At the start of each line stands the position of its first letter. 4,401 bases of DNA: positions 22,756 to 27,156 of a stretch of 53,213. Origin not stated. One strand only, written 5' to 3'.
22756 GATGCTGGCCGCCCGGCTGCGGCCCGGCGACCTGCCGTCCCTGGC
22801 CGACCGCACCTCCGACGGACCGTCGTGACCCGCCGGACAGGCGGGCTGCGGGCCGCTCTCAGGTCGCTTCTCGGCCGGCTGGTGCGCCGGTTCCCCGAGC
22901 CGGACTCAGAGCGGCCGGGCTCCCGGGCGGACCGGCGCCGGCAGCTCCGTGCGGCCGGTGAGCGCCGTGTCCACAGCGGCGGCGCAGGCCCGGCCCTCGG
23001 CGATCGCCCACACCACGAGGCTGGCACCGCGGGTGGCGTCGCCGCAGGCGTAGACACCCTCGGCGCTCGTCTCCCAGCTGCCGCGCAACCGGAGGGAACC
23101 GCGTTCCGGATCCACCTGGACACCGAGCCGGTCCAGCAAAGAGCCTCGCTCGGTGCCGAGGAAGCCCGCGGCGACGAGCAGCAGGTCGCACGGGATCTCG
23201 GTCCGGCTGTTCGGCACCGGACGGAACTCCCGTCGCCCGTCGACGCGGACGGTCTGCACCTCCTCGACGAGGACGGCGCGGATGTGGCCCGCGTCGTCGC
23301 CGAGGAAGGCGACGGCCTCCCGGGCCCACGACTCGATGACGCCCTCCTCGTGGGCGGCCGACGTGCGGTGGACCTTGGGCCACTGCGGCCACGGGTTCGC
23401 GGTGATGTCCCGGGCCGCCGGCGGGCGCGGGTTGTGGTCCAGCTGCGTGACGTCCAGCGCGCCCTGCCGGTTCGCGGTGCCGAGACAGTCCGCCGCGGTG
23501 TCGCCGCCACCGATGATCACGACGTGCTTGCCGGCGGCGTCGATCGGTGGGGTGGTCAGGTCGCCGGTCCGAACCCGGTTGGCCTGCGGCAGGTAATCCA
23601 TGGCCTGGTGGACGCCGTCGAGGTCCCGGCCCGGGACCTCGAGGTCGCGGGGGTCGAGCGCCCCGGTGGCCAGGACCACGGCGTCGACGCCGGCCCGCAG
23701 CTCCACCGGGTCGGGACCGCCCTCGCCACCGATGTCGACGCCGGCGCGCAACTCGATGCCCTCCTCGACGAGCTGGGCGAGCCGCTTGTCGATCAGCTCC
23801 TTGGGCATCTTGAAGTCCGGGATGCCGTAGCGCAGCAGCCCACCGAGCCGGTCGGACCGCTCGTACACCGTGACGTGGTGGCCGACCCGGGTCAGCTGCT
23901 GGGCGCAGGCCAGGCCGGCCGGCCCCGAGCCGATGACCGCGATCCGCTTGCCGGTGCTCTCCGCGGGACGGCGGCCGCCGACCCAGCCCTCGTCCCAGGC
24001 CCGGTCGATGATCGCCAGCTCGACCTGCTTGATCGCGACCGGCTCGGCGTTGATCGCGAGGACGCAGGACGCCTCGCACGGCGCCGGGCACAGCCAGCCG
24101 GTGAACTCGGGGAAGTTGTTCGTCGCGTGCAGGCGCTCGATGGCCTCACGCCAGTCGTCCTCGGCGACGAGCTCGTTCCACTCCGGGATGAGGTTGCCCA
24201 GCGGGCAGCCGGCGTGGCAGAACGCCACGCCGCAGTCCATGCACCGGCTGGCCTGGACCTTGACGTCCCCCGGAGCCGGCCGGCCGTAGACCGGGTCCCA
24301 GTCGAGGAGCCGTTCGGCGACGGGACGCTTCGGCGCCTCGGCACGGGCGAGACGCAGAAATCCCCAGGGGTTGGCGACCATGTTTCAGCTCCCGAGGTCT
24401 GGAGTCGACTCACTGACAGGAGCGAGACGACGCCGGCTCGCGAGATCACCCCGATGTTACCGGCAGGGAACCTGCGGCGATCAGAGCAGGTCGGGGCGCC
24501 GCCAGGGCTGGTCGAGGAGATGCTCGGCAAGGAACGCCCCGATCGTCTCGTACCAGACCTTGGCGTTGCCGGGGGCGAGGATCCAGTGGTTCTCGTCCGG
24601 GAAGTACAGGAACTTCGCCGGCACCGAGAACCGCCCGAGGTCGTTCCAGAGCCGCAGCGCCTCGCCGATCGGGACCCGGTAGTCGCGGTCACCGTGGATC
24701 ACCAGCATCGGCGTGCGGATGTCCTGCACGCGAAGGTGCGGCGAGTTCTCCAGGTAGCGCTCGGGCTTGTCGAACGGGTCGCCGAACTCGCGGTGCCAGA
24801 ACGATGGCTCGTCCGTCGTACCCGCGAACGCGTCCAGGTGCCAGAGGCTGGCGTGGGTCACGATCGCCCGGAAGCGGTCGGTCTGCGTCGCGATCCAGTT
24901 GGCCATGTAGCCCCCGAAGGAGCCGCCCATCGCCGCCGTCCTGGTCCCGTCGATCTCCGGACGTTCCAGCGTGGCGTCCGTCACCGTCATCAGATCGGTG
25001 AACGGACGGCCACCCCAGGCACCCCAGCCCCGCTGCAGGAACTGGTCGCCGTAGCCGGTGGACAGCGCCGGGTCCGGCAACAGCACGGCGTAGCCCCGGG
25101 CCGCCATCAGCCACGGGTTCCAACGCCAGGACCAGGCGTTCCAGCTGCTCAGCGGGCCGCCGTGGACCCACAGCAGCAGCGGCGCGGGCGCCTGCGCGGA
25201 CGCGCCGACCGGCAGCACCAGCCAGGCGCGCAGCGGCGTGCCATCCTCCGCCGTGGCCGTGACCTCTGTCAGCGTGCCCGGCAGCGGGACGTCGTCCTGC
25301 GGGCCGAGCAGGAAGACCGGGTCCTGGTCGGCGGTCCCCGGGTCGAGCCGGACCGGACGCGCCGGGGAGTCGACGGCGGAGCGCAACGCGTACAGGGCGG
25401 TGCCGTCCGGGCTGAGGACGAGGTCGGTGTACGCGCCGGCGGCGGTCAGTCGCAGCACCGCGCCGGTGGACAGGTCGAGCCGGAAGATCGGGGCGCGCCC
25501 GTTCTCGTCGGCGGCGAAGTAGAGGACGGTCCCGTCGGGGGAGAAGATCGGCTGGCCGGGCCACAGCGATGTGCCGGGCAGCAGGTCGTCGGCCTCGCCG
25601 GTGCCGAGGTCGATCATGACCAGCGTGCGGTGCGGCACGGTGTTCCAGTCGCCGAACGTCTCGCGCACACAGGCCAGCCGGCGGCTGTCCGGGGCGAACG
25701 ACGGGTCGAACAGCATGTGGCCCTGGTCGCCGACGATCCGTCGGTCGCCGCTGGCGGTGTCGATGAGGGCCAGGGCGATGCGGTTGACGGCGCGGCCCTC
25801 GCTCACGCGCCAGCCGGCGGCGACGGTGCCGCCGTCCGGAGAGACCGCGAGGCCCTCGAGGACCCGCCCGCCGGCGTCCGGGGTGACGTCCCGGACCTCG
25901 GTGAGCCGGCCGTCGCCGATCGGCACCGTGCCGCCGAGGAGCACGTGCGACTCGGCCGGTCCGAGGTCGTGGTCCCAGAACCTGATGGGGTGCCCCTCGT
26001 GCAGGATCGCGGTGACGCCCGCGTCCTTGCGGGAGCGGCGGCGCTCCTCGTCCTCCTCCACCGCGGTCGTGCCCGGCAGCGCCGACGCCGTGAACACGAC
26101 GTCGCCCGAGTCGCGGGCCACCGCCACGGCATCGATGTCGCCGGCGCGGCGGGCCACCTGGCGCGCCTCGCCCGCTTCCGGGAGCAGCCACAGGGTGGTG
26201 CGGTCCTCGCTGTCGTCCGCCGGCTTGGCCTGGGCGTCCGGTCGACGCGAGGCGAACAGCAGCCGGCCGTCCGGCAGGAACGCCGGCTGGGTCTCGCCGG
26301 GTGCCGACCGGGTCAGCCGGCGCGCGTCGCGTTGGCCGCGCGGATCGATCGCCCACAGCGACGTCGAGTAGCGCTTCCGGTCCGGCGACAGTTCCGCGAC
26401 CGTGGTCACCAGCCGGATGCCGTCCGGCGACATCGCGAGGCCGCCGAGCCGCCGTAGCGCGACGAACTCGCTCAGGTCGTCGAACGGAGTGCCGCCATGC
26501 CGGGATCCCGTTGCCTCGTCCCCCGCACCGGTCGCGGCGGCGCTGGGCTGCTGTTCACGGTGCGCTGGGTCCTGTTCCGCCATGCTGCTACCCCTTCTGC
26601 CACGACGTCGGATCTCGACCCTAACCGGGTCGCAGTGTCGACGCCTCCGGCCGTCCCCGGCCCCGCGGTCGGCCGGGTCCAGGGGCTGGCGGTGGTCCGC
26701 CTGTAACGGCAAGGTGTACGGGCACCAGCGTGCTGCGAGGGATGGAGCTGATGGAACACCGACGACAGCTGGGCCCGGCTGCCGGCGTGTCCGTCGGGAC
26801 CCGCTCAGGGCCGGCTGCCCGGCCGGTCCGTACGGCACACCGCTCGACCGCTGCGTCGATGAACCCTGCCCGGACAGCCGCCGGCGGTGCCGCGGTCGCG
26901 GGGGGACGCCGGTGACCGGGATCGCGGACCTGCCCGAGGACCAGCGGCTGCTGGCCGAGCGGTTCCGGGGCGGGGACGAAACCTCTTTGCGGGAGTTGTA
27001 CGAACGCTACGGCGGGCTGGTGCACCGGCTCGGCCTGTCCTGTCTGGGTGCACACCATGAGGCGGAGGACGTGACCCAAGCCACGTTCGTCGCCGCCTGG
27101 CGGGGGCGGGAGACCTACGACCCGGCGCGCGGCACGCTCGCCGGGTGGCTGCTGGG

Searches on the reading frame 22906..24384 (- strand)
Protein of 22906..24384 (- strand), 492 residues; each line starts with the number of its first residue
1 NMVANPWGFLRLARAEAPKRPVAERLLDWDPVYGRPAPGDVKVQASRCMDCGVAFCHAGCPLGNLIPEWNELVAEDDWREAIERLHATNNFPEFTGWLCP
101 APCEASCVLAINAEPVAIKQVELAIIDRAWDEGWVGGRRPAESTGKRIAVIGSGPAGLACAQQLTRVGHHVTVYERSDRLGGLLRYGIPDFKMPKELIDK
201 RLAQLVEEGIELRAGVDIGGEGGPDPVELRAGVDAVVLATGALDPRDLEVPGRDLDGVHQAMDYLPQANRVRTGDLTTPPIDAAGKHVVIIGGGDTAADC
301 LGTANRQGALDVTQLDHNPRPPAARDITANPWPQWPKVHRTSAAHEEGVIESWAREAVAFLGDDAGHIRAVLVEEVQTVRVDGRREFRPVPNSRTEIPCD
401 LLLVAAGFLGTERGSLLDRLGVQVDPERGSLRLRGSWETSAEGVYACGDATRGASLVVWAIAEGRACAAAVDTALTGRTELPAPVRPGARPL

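Call 47: search_protein_families(library=pfam, proteins=[window:22906-24384:-], max_evalue=0.0001)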
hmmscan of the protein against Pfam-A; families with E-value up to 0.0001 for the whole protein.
window:22906-24384:- (492 aa): 10 families
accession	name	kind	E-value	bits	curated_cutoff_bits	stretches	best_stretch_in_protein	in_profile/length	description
PF07992.20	Pyr_redox_2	-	6.4e-31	108.3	26.1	1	147-464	2-291/291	Pyridine nucleotide-disulphide oxidoreductase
PF14691.11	Fer4_20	-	1.7e-22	79.8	25.8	1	39-133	15-112/113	Dihydroprymidine dehydrogenase domain II, 4Fe-4S cluster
PF00070.33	Pyr_redox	-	4.6e-12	46.7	22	1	147-181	1-35/82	Pyridine nucleotide-disulphide oxidoreductase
PF13450.12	NAD_binding_8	-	1.8e-10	41.4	21.9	1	150-184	1-35/68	NAD(P)-binding Rossmann-like domain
PF01593.30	Amino_oxidase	-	1.9e-08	34.5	19.8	1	156-185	2-31/443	Flavin containing amine oxidoreductase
PF13738.12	Pyr_redox_3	-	4.2e-07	30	30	0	150-177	2-30/305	Pyridine nucleotide-disulphide oxidoreductase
PF01266.30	DAO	-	1.3e-06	28.7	27.9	1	147-215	1-73/353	FAD dependent oxidoreductase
PF03486.20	HI0933_like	-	2.9e-06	27.3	50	1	147-181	2-36/244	HI0933-like protein Rossmann domain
PF13241.12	NAD_binding_7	-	1.4e-05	26.1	22.1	0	144-177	6-39/104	Putative NAD(P)-binding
PF12831.13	FAD_oxidored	-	1.5e-05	25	27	1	148-188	2-42/416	FAD dependent oxidoreductase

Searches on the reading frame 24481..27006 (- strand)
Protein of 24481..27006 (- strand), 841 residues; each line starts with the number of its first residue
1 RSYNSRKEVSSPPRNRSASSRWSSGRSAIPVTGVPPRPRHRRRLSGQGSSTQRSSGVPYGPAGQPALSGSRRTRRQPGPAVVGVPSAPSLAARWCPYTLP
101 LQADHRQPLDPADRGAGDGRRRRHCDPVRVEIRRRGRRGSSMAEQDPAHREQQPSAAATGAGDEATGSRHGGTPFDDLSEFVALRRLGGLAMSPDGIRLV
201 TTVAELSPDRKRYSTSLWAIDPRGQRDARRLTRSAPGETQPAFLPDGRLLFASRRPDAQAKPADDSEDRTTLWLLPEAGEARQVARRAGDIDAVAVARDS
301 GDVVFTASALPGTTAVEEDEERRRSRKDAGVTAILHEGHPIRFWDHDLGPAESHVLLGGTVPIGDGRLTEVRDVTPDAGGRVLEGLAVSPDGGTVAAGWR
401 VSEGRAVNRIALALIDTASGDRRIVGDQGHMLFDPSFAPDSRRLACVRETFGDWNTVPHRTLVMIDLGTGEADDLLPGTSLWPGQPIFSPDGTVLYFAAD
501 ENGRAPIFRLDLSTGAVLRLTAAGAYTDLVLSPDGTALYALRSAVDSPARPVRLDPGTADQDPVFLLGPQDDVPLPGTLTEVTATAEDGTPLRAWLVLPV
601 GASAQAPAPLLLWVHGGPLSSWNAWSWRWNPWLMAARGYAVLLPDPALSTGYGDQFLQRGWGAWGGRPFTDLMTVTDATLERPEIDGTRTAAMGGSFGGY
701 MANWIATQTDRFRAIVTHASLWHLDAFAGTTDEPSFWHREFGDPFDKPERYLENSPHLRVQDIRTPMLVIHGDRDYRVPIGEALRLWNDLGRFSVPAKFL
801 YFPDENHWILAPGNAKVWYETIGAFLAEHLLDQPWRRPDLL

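Call 47: search_protein_families(library=pfam, proteins=[window:24481-27006:-], max_evalue=0.0001)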
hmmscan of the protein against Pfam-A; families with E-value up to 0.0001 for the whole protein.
window:24481-27006:- (841 aa): 5 families
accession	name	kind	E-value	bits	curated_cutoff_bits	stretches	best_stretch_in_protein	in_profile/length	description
PF00326.27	Peptidase_S9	-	3.4e-48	164.4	22.6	1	625-830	1-210/213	Prolyl oligopeptidase family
PF07676.18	PD40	-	6.4e-14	51.9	20.9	0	485-509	13-38/38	WD40-like Beta Propeller Repeat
PF00561.26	Abhydrolase_1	-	1.6e-06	28.4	25.8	0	609-727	1-107/245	alpha/beta hydrolase fold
PF02129.25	Peptidase_S15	-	2.3e-05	24.7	23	0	588-723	1-131/262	X-Pro dipeptidyl-peptidase (S15 family)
PF20434.5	BD-FAE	-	5.2e-05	23.3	26.8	0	685-789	86-214/215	BD-FAE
